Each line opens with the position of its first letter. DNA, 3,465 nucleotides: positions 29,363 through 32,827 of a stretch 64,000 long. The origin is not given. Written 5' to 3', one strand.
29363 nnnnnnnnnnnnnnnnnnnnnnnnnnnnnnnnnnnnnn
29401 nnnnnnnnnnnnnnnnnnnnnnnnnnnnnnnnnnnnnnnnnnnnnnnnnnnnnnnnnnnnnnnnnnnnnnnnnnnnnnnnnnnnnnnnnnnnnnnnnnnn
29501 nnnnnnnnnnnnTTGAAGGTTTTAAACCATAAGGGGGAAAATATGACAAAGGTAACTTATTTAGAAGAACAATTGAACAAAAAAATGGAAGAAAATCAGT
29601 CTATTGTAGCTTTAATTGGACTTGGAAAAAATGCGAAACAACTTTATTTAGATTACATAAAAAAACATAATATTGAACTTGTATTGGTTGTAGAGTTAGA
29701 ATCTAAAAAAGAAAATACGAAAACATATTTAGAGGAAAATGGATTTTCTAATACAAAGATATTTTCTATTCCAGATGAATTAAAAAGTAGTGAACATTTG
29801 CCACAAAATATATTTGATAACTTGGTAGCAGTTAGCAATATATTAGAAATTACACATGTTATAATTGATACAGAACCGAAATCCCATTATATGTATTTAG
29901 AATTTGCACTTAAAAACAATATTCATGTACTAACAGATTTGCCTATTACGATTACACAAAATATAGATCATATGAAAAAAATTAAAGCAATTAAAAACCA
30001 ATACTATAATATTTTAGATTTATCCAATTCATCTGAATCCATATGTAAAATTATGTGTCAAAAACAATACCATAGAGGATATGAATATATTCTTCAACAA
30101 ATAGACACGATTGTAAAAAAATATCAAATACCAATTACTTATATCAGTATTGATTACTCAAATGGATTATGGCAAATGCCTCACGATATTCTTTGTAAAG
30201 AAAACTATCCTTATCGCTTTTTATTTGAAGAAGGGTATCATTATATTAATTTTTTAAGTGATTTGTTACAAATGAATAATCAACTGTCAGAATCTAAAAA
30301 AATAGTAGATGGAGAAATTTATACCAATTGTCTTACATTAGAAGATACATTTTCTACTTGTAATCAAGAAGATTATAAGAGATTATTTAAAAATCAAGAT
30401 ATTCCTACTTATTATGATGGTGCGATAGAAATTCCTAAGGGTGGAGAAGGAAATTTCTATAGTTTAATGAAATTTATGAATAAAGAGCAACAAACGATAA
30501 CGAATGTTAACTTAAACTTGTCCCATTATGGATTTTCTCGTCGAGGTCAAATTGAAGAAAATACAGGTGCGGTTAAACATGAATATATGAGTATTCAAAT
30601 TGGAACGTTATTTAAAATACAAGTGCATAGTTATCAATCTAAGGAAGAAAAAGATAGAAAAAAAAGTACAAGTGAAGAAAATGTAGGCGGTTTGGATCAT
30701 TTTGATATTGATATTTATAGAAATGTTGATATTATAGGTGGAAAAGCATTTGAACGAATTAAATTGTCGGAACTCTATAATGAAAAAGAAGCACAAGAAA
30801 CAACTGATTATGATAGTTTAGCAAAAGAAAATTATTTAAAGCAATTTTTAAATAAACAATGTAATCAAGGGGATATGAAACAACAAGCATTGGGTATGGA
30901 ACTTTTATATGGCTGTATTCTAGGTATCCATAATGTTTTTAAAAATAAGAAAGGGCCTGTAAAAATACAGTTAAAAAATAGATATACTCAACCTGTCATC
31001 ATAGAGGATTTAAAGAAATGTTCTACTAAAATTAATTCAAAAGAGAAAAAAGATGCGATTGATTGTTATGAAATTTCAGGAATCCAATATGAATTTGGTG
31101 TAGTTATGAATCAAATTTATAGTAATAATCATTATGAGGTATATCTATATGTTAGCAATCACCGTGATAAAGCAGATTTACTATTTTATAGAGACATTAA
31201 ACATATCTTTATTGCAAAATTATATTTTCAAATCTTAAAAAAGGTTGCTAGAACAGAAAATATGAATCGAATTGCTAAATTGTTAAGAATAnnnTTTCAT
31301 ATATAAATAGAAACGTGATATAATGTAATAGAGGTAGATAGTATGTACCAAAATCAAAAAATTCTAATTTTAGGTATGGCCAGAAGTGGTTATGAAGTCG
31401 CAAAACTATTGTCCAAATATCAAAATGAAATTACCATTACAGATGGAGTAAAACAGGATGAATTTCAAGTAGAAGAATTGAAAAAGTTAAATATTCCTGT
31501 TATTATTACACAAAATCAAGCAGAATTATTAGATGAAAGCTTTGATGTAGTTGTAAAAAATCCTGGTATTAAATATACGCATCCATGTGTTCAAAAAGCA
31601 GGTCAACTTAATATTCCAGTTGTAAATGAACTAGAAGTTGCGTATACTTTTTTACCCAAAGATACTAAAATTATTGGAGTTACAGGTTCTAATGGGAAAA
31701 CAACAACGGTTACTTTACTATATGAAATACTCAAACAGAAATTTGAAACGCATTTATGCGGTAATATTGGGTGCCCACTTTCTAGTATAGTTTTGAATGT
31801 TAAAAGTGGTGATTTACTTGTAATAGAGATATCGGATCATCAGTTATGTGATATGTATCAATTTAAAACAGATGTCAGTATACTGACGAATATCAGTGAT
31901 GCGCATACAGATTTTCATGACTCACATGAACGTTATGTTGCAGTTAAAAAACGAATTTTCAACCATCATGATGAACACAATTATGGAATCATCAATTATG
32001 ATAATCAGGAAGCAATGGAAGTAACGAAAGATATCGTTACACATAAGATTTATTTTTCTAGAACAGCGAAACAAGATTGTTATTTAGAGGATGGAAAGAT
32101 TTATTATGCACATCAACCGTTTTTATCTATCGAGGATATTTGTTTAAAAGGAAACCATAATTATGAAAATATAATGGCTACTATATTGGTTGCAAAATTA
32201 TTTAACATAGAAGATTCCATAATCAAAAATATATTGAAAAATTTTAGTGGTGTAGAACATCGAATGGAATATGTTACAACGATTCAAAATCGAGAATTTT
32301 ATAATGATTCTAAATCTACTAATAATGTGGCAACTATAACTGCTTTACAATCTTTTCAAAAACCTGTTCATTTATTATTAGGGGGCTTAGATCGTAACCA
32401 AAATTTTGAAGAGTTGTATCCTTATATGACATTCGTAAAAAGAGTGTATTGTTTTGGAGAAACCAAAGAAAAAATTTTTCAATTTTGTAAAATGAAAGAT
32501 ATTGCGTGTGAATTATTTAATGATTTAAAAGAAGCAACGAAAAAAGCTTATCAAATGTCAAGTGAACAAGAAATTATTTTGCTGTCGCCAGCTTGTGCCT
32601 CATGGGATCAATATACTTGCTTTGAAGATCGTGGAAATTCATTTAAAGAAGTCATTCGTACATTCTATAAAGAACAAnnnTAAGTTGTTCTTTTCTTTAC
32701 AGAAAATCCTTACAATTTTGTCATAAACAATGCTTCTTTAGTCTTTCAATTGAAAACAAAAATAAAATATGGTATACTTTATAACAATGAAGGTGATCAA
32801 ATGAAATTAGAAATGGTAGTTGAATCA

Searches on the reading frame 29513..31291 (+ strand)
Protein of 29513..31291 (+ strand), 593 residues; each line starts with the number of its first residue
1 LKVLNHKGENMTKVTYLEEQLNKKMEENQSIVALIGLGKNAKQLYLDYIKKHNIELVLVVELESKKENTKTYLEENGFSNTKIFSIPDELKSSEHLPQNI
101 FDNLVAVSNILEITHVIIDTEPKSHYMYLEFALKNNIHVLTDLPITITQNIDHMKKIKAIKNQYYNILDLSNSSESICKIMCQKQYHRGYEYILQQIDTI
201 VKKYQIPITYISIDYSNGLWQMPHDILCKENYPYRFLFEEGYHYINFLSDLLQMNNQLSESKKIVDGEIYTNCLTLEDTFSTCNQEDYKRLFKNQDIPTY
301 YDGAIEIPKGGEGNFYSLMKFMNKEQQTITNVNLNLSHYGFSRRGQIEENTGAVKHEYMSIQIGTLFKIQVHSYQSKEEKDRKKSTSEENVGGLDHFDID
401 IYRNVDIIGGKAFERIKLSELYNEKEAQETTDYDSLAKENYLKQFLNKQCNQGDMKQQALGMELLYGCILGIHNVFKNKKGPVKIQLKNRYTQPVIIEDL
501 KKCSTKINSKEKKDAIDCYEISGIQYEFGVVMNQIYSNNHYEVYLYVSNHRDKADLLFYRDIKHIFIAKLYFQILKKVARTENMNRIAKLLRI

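Call 3: search_protein_families(library=pfam, proteins=[window:29513-31291:+], max_evalue=0.1)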
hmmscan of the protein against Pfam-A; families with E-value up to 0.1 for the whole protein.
window:29513-31291:+ (593 aa): 2 families
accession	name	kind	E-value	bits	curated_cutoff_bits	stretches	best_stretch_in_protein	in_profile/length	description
PF01408.29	GFO_IDH_MocA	-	9e-07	30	24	1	32-160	3-108/120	Oxidoreductase family, NAD-binding Rossmann fold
PF09286.16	Pro-kuma_activ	-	0.036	14.7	23.5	0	319-388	54-122/143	Pro-kumamolisin, activation domain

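Call 6: search_protein_families(library=ncbifam, proteins=[window:29513-31291:+], max_evalue=0.01)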
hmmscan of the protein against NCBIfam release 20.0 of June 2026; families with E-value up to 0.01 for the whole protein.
window:29513-31291:+ (593 aa): 1 family
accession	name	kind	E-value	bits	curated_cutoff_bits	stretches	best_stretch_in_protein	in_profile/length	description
NF046029.1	ProtAdlyltaseNmFic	equivalog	0.00076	19.2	230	0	74-162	56-139/177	protein adenylyltransferase Fic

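Call 16: find_homologous_proteins(query=window:29513-31291:+, max_evalue=0.001)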
Query window:29513-31291:+ (593 aa): 342 proteins with E <= 0.001 among 8000 candidates; the best 120 are listed.
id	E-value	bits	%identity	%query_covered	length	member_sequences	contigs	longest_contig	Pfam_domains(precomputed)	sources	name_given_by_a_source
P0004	0.0e+0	1301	100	98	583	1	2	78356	PF01408.29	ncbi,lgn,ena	-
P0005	5.0e-188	645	52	97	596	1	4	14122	PF01408.29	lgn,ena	-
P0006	2.7e-185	636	53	95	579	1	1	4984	PF01408.29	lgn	-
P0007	9.2e-185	634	52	94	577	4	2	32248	PF01408.29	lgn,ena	-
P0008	1.4e-183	630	54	92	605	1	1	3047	PF01408.29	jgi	-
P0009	5.0e-183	628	52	95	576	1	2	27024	PF01408.29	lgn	-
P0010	1.4e-181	623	53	95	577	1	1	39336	PF01408.29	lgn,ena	-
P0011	3.8e-181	622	52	95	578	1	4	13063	PF01408.29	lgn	-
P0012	4.0e-181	622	53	97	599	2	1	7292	PF01408.29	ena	-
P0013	9.0e-181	621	50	97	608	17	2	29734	PF01408.29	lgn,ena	-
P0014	1.1e-180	620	52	95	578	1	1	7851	PF01408.29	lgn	-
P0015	2.2e-180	619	52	95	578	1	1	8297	PF01408.29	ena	-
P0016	5.5e-180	618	52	95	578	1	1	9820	PF01408.29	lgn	-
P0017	6.7e-180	618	52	95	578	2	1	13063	PF01408.29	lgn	-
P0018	1.3e-179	617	51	95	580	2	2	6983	PF01408.29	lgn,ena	-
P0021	4.7e-178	612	52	92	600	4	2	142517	PF01408.29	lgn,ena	-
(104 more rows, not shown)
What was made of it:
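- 28859..31342 (+): Lineage-specific cargo between short rnfB and murD: the mini-gene plus a 583-aa GFO/IDH/MocA-like gene (29543-31294) that has its own promoter (29471-29498). The 583-aa form is P0004 (call 16).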

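Call 18: find_encoding_contigs(protein=P0004, flank=4000, max_places=3)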
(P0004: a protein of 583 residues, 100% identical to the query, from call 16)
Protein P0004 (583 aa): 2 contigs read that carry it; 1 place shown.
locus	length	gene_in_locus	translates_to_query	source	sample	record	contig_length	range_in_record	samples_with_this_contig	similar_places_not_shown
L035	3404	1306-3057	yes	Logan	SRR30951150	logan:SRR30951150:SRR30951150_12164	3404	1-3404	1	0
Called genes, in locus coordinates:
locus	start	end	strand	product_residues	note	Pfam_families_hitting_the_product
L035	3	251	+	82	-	?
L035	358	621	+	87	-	PF04060:FeS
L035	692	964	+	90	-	-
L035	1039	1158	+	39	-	-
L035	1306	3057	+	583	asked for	PF01408:GFO_IDH_MocA (weak)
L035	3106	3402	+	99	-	?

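Call 20: find_encoding_contigs(protein=P0005, flank=4000, max_places=2)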
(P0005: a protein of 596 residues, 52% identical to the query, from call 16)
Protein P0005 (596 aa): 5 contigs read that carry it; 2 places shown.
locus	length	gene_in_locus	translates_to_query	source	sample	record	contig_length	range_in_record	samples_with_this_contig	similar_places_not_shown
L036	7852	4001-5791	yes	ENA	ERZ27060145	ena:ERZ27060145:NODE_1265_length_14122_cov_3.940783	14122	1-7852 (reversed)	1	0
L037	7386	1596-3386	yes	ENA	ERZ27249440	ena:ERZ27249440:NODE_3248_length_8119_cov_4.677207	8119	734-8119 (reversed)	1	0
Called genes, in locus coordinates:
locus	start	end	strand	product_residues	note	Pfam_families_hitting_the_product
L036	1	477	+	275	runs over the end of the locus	-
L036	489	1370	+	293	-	-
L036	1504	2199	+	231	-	-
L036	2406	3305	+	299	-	PF00126:HTH_1, PF03466:LysR_substrate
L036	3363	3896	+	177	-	PF00293:NUDIX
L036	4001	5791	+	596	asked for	PF01408:GFO_IDH_MocA (weak)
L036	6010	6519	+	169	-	-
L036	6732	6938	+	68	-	-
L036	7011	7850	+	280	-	?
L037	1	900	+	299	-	PF00126:HTH_1, PF03466:LysR_substrate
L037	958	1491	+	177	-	PF00293:NUDIX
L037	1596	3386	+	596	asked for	PF01408:GFO_IDH_MocA (weak)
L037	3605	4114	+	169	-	-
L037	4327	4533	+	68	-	-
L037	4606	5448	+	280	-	-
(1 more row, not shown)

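Call 21: find_encoding_contigs(protein=P0007, flank=4000, max_places=2)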
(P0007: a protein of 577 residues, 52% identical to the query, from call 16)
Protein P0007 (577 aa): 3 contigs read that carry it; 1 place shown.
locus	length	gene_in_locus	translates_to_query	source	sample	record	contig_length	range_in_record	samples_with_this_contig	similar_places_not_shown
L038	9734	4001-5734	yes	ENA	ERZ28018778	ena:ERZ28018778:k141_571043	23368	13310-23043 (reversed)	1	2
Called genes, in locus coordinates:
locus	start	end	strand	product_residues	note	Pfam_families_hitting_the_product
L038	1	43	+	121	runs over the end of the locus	?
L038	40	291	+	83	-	-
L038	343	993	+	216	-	PF25084:LbH_EIF2B, PF25087:GMPPB_C, PF00132:Hexapep (weak)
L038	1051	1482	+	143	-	PF00768:Peptidase_S11, PF13354:Beta-lactamase2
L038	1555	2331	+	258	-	PF13730:HTH_36 (weak)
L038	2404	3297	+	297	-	PF00126:HTH_1, PF03466:LysR_substrate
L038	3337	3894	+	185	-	PF00293:NUDIX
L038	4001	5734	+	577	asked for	PF01408:GFO_IDH_MocA (weak)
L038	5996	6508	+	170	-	-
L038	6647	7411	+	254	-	-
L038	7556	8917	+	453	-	PF21939:Gp10_C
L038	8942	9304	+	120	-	-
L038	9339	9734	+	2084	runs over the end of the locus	PF25023:TEN_YD-shell (faint), PF05593:RHS_repeat (faint)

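Call 22: find_encoding_contigs(protein=P0010, flank=4000, max_places=2)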
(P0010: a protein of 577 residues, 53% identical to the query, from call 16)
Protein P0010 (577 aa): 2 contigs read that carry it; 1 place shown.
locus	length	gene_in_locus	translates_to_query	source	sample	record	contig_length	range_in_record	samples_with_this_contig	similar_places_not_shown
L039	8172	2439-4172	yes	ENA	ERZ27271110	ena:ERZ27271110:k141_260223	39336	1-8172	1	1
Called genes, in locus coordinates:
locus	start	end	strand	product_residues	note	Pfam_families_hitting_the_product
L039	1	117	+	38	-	?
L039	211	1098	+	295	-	PF00126:HTH_1, PF03466:LysR_substrate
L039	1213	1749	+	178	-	PF00293:NUDIX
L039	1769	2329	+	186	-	PF00300:His_Phos_1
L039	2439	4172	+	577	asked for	PF01408:GFO_IDH_MocA (weak)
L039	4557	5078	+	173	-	-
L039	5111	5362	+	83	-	-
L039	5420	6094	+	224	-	-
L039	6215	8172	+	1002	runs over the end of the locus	PF17802:SpaA, PF17210:SdrD_B (faint), PF11974:bMG3 (faint), PF13620:CarboxypepD_reg (faint), PF17802:SpaA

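Call 23: find_encoding_contigs(protein=P0021, flank=4000, max_places=2)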
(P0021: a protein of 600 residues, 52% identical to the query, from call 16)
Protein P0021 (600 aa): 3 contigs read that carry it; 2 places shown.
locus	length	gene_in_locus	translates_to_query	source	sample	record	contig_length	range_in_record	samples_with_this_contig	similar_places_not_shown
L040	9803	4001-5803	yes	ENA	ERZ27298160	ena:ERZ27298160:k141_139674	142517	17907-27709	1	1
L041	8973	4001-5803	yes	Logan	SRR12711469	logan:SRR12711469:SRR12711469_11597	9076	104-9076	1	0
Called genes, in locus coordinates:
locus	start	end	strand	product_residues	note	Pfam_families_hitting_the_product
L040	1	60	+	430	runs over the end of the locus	PF04892:VanZ-LLP1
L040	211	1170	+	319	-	PF01553:Acyltransferase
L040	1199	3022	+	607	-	PF00072:Response_reg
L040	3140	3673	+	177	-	PF00293:NUDIX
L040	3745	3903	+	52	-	-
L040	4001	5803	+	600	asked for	PF01408:GFO_IDH_MocA (weak)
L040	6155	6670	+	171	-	-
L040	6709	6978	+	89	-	-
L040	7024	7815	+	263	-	-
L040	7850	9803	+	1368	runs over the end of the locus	PF17210:SdrD_B (faint), PF13620:CarboxypepD_reg (faint), PF09430:EMC7_beta-sandw (faint), PF11974:bMG3 (faint), PF17802:SpaA, PF17802:SpaA, PF17802:SpaA, PF17802:SpaA, +3 more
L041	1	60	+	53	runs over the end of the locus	?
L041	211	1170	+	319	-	PF01553:Acyltransferase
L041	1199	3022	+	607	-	PF00072:Response_reg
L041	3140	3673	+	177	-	PF00293:NUDIX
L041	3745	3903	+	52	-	-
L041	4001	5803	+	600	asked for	PF01408:GFO_IDH_MocA (weak)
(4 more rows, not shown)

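Call 34: search_protein_families(library=phrogs, proteins=[window:29513-31291:+], max_evalue=0.01)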
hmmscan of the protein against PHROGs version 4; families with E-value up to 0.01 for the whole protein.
window:29513-31291:+ (593 aa): 0 families

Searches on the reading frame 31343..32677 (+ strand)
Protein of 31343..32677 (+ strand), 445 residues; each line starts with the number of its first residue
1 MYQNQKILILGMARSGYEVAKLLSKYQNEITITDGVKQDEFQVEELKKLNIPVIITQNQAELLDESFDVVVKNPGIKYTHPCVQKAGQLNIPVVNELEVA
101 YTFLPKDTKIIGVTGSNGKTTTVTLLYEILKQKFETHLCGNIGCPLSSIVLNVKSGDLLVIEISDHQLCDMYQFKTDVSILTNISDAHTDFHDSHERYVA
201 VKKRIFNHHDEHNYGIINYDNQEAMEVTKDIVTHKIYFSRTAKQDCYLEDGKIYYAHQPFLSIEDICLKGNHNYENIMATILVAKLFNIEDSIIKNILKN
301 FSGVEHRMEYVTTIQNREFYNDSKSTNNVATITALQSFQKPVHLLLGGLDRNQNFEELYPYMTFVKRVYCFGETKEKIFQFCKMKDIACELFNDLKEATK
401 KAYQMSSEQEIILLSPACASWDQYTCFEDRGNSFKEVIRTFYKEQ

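Call 3: search_protein_families(library=pfam, proteins=[window:31343-32677:+], max_evalue=0.1)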
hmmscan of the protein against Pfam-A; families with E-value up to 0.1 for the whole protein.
window:31343-32677:+ (445 aa): 6 families
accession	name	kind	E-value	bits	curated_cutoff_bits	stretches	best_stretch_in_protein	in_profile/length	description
PF08245.18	Mur_ligase_M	-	5.6e-29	102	24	1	113-284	1-200/200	Mur ligase middle domain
PF02875.26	Mur_ligase_C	-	4.1e-11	44.2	28.4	1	306-418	1-127/127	Mur ligase, glutamate ligase domain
PF21799.2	MurD-like_N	-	1.4e-08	35.3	27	1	6-94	2-87/88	Mur ligase MurD-like, N-terminal domain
PF02254.24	TrkA_N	-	0.0021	18.8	23.8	1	7-57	1-48/116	TrkA-N domain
PF01225.30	Mur_ligase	-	0.0082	16.9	21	1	39-98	34-85/95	Mur ligase family, catalytic domain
PF02826.25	2-Hacid_dh_C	-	0.086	12.7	25.1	0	3-75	35-101/178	D-isomer specific 2-hydroxyacid dehydrogenase, NAD binding domain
